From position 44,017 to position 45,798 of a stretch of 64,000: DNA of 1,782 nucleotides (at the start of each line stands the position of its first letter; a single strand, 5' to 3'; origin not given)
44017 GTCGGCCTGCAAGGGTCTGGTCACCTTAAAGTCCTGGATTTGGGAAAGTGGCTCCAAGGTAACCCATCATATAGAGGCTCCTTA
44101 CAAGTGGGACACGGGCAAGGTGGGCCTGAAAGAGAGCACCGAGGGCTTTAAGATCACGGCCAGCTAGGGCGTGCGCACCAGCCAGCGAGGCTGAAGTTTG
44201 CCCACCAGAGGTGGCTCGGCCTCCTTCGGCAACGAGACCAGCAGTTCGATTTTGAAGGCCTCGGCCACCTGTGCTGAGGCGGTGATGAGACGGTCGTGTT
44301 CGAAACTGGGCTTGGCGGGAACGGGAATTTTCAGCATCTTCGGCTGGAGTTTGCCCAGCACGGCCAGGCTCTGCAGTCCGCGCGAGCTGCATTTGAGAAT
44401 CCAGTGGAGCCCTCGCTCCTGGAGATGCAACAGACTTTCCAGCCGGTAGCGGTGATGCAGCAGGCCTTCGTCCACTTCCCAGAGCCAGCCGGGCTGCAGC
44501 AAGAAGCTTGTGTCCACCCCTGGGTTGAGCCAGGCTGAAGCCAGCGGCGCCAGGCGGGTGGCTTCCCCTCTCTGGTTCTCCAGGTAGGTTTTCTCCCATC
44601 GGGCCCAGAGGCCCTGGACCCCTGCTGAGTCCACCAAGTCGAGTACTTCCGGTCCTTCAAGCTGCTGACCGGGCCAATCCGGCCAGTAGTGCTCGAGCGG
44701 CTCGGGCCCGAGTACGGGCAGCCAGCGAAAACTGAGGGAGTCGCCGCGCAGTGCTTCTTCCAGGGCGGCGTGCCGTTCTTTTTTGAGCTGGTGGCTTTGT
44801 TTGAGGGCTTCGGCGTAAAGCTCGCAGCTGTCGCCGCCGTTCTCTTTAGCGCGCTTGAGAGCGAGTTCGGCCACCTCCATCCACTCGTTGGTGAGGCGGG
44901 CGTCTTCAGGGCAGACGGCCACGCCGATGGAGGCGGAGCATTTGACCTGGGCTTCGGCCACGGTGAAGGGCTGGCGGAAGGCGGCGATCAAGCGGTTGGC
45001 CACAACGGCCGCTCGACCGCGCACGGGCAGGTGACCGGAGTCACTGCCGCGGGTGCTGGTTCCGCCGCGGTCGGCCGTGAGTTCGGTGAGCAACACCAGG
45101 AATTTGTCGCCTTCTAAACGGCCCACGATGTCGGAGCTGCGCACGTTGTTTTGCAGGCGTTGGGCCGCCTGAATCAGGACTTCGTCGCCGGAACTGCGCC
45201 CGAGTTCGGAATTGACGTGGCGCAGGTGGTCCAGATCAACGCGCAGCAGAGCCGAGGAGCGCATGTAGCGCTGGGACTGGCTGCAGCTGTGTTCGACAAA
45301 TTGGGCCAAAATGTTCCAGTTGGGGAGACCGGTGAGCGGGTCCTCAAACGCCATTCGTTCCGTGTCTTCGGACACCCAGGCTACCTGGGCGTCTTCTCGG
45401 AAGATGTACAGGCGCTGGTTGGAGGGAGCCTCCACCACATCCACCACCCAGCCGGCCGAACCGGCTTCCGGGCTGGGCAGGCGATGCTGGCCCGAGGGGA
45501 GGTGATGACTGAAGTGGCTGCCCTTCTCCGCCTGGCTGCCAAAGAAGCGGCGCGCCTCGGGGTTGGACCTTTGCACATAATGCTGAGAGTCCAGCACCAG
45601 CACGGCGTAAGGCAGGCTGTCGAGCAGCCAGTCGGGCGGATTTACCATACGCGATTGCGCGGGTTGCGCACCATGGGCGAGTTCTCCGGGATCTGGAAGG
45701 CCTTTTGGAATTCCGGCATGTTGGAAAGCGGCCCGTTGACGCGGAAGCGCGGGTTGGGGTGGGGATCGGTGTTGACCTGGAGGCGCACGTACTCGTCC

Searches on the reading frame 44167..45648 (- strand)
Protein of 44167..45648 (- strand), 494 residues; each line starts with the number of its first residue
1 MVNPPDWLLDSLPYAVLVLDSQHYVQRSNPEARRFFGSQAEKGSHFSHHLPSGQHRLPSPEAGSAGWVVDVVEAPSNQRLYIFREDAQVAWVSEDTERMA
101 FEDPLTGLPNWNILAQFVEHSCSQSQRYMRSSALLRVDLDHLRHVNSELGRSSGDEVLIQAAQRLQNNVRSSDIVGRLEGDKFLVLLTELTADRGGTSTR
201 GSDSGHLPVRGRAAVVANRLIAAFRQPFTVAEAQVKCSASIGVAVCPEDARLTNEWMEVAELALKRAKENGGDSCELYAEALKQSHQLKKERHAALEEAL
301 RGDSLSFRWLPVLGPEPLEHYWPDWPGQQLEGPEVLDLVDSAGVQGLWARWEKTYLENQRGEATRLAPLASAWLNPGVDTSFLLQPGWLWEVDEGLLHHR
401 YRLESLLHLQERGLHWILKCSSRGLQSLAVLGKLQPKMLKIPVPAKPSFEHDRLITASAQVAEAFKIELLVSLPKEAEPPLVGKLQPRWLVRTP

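Call 26: search_protein_families(library=pfam, proteins=[window:44167-45648:-], max_evalue=0.01)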
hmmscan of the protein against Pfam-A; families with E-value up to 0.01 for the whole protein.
window:44167-45648:- (494 aa): 1 family
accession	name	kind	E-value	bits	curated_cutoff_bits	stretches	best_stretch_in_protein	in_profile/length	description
PF00990.26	GGDEF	-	2.3e-34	118.9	23.8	2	101-193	2-94/161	Diguanylate cyclase, GGDEF domain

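Call 89: search_protein_families(library=padloc, proteins=[window:44167-45648:-], max_evalue=0.001)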
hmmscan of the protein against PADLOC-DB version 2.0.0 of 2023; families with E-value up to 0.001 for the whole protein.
window:44167-45648:- (494 aa): 0 families

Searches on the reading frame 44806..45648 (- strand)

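Call 60: search_protein_families(library=pfam, proteins=[window:44806-45648:-], max_evalue=10)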
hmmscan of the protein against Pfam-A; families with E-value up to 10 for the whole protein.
seq(281 aa): 3 families
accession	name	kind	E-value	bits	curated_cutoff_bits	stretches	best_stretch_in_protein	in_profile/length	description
PF00990.26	GGDEF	-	4.3e-35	121.3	23.8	2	101-193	2-94/161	Diguanylate cyclase, GGDEF domain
PF22335.1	Cas10-Cmr2_palm2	-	0.021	15.4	27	1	214-272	72-128/133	Cas10/Cmr2, second palm domain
PF24898.2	GGDEF_GdpP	-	0.21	12.3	30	1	230-274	74-115/126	Cyclic-di-AMP phosphodiesterase GdpP-like, GGDEF domain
